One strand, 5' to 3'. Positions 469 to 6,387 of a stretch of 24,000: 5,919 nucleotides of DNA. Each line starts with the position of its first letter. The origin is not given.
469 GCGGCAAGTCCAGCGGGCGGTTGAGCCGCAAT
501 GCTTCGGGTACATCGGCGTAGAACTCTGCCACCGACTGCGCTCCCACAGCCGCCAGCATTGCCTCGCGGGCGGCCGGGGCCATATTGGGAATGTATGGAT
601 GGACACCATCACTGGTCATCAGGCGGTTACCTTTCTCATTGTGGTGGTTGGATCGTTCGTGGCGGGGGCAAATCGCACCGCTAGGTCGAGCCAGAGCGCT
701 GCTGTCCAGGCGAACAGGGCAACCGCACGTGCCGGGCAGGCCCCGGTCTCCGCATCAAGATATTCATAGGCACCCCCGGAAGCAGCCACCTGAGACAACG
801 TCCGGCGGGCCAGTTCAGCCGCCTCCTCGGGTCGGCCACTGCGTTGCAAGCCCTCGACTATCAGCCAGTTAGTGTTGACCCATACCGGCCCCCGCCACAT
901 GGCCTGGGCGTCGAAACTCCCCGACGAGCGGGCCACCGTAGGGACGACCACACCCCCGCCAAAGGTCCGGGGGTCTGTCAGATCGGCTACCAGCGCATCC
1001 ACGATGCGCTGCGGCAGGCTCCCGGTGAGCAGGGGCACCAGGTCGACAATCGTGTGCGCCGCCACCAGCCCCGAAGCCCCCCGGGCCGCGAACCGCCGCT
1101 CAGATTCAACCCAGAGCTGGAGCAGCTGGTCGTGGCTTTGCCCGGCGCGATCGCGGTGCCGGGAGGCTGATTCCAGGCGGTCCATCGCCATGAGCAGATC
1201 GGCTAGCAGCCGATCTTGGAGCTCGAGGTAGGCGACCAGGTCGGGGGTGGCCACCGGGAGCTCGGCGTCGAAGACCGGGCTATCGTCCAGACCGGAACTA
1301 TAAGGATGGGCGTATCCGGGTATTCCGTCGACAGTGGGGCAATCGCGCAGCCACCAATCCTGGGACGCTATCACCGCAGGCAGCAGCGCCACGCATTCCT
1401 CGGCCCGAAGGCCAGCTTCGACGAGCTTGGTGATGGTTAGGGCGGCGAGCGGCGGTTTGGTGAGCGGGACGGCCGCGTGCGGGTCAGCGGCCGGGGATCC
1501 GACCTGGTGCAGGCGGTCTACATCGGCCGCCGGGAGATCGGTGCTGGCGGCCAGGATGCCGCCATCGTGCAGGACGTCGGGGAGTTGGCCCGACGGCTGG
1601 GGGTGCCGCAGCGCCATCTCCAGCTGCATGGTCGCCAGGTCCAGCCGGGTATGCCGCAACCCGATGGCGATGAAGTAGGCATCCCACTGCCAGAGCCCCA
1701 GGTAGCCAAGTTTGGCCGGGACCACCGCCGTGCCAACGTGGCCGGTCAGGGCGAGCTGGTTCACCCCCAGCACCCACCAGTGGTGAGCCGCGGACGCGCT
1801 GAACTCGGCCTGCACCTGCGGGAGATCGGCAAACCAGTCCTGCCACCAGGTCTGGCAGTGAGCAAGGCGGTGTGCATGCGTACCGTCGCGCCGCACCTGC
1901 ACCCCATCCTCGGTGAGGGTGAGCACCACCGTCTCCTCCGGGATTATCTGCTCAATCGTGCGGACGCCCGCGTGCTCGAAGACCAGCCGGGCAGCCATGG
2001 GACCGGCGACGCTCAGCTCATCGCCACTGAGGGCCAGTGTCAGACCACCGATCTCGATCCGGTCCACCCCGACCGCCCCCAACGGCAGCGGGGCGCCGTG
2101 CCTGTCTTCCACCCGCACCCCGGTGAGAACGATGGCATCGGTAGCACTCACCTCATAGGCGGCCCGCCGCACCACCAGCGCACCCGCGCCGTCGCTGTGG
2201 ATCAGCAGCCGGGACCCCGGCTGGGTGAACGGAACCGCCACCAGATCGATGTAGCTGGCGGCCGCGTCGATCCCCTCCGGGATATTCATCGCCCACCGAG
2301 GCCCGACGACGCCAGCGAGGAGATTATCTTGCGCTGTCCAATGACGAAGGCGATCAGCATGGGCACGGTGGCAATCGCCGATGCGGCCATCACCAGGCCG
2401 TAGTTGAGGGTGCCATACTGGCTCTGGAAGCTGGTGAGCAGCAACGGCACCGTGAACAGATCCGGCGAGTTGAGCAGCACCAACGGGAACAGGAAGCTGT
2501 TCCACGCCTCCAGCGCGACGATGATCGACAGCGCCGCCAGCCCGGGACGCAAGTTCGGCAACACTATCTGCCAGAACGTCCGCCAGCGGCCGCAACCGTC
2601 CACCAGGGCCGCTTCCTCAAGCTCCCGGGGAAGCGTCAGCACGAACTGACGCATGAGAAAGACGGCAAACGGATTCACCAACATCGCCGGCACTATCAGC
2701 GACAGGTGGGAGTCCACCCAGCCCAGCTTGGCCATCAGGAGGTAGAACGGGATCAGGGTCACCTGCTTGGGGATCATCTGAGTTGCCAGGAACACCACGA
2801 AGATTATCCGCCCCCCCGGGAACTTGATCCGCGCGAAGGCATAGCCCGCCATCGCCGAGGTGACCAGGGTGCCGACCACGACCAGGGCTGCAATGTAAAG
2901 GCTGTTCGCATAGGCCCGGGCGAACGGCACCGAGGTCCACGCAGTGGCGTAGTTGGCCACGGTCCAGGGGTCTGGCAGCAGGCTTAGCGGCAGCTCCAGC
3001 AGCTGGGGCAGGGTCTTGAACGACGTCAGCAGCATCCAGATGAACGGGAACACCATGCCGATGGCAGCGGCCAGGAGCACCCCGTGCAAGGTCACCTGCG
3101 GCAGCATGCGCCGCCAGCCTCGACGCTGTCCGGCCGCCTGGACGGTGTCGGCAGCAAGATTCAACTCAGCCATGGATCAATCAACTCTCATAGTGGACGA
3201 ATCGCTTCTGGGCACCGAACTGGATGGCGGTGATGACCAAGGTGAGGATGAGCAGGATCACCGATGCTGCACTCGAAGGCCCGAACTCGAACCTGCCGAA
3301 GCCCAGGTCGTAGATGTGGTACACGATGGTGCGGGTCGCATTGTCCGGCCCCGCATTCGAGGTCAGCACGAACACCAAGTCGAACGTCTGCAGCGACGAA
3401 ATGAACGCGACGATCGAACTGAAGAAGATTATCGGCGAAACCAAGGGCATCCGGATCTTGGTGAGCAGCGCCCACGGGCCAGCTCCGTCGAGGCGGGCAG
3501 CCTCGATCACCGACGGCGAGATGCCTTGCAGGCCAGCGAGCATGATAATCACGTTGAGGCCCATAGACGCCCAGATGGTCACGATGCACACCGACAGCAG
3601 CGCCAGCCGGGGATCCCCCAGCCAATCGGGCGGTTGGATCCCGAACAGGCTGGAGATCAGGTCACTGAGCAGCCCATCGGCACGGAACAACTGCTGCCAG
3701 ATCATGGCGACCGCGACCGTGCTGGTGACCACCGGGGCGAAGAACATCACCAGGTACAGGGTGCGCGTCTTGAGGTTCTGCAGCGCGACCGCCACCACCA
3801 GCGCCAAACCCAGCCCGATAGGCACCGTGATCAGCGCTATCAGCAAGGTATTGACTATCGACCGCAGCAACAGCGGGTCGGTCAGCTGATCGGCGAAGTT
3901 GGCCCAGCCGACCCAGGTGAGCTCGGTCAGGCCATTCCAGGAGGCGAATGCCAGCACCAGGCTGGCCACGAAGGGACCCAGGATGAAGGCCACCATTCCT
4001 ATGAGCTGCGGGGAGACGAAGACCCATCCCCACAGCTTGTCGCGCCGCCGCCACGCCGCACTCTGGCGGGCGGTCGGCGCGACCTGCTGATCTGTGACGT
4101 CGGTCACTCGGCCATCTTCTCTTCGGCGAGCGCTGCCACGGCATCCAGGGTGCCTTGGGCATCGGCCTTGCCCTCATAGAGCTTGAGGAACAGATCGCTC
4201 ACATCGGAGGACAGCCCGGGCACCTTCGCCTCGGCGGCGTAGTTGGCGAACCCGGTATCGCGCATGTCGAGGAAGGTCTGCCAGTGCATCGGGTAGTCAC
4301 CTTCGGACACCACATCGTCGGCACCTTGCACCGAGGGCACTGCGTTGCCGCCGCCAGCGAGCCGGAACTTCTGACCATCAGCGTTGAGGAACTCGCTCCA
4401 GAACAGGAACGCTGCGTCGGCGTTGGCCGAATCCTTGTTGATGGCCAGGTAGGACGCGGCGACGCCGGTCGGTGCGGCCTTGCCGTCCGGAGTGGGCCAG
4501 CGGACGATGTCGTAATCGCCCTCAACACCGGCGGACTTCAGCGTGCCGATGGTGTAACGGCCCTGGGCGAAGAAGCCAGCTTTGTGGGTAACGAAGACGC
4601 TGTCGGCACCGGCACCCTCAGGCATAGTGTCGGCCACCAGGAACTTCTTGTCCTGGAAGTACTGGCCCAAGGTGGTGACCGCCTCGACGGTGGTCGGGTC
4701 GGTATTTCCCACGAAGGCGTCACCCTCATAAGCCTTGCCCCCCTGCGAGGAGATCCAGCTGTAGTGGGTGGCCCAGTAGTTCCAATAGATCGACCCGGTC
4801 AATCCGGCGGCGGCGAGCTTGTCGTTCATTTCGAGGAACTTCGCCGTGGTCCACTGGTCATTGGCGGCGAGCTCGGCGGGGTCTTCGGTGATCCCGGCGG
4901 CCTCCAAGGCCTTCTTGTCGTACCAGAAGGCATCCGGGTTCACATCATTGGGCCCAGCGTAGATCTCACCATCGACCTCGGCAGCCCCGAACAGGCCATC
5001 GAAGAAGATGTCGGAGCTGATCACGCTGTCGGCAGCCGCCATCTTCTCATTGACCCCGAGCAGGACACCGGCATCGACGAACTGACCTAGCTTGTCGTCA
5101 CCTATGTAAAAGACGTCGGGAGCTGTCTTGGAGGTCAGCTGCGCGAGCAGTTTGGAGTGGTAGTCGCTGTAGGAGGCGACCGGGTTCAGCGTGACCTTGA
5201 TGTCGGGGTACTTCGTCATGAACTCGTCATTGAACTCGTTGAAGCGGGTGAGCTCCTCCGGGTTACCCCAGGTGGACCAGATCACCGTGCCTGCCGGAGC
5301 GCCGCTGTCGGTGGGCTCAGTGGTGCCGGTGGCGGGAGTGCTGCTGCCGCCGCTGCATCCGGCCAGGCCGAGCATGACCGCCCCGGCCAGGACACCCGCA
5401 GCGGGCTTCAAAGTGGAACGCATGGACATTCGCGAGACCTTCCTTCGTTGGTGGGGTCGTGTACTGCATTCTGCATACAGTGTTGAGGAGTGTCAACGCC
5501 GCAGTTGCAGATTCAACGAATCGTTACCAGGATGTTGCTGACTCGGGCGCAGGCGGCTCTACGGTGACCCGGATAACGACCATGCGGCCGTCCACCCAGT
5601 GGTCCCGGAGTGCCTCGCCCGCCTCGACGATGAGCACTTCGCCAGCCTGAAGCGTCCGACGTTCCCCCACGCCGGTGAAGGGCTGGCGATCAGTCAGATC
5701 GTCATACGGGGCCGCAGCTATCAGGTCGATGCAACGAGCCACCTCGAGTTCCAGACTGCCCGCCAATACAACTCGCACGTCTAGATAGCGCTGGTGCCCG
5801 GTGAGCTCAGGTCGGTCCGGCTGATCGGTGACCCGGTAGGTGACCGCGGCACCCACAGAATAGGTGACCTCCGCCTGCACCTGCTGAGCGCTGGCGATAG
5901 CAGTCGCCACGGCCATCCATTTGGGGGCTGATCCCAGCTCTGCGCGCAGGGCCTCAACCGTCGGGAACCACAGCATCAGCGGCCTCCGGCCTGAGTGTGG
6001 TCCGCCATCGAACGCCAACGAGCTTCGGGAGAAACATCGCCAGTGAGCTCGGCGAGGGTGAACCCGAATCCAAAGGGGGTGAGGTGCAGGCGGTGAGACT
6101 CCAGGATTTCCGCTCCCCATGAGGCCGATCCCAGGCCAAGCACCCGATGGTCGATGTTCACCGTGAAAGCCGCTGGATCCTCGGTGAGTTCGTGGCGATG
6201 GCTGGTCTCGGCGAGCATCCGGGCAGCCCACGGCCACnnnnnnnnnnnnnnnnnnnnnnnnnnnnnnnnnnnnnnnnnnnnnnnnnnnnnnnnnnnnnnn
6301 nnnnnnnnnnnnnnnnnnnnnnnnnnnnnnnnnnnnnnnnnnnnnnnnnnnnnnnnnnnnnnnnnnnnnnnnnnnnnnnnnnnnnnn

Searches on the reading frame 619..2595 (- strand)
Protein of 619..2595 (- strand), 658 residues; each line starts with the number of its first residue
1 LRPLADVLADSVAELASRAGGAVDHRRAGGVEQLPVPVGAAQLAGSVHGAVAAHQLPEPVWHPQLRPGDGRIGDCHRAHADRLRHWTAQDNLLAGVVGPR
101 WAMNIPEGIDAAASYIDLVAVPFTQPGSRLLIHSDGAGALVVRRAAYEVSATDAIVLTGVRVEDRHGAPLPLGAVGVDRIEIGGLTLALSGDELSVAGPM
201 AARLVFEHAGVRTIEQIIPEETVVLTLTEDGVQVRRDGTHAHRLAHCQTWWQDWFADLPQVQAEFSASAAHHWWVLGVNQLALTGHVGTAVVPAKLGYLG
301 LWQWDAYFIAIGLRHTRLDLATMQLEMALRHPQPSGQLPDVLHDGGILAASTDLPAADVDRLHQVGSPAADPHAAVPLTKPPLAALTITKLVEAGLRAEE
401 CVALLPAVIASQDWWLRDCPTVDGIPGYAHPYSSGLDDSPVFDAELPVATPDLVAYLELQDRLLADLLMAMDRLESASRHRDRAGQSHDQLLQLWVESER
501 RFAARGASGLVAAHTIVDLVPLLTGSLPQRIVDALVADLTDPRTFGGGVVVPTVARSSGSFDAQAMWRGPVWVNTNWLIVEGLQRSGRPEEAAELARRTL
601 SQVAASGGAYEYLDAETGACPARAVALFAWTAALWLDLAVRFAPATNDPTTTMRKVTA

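Call 5: search_protein_families(library=pfam, proteins=[window:619-2595:-], max_evalue=0.01)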
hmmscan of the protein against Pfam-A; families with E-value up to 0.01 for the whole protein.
window:619-2595:- (658 aa): 3 families
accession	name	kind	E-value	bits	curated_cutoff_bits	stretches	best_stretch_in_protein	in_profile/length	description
PF22422.2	MGH1-like_GH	-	1.2e-54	186.7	27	1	298-631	1-356/356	Mannosylglycerate hydrolase MGH1-like glycoside hydrolase domain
PF03200.22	Glyco_hydro_63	-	2.4e-05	23.8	22.4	1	497-588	329-428/492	Glycosyl hydrolase family 63 C-terminal domain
PF01204.24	Trehalase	-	0.00034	20.1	21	1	452-604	308-463/512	Trehalase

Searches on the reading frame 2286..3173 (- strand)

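Call 5: search_protein_families(library=pfam, proteins=[window:2286-3173:-], max_evalue=0.01)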
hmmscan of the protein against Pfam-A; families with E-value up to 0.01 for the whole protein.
window:2286-3173:- (295 aa): 1 family
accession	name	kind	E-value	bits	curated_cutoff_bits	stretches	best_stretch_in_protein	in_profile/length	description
PF00528.27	BPD_transp_1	-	2e-21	77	26.4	1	108-279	3-174/184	Binding-protein-dependent transport system inner membrane component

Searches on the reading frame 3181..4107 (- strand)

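Call 5: search_protein_families(library=pfam, proteins=[window:3181-4107:-], max_evalue=0.01)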
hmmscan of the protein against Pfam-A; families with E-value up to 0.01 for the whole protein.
window:3181-4107:- (308 aa): 1 family
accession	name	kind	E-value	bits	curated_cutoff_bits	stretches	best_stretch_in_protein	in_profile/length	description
PF00528.27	BPD_transp_1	-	1.7e-18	67.4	26.4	1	98-300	1-179/184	Binding-protein-dependent transport system inner membrane component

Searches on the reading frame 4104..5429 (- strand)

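Call 5: search_protein_families(library=pfam, proteins=[window:4104-5429:-], max_evalue=0.01)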
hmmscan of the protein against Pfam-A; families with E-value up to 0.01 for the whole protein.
window:4104-5429:- (441 aa): 2 families
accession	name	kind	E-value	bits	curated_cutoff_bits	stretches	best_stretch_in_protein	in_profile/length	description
PF01547.30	SBP_bac_1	-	4.6e-25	89.7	26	1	62-354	9-307/307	Bacterial extracellular solute-binding protein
PF13531.11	SBP_bac_11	-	5.7e-05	23.4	25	0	63-137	13-83/227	Bacterial extracellular solute-binding protein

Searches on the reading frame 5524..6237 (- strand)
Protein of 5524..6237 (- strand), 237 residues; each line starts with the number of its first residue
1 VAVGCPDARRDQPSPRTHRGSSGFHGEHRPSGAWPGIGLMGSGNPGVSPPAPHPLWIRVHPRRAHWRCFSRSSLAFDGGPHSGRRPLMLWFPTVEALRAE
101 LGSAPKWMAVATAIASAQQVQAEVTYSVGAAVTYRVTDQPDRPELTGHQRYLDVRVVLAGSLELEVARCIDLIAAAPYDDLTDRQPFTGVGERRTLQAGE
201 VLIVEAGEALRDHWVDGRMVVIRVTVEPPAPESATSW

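Call 5: search_protein_families(library=pfam, proteins=[window:5524-6237:-], max_evalue=0.01)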
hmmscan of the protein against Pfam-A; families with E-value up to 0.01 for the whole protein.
window:5524-6237:- (237 aa): 1 family
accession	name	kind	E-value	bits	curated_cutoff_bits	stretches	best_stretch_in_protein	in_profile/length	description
PF04074.18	DUF386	-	3.5e-05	24.3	26.5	1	106-211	16-130/145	YhcH/YjgK/YiaL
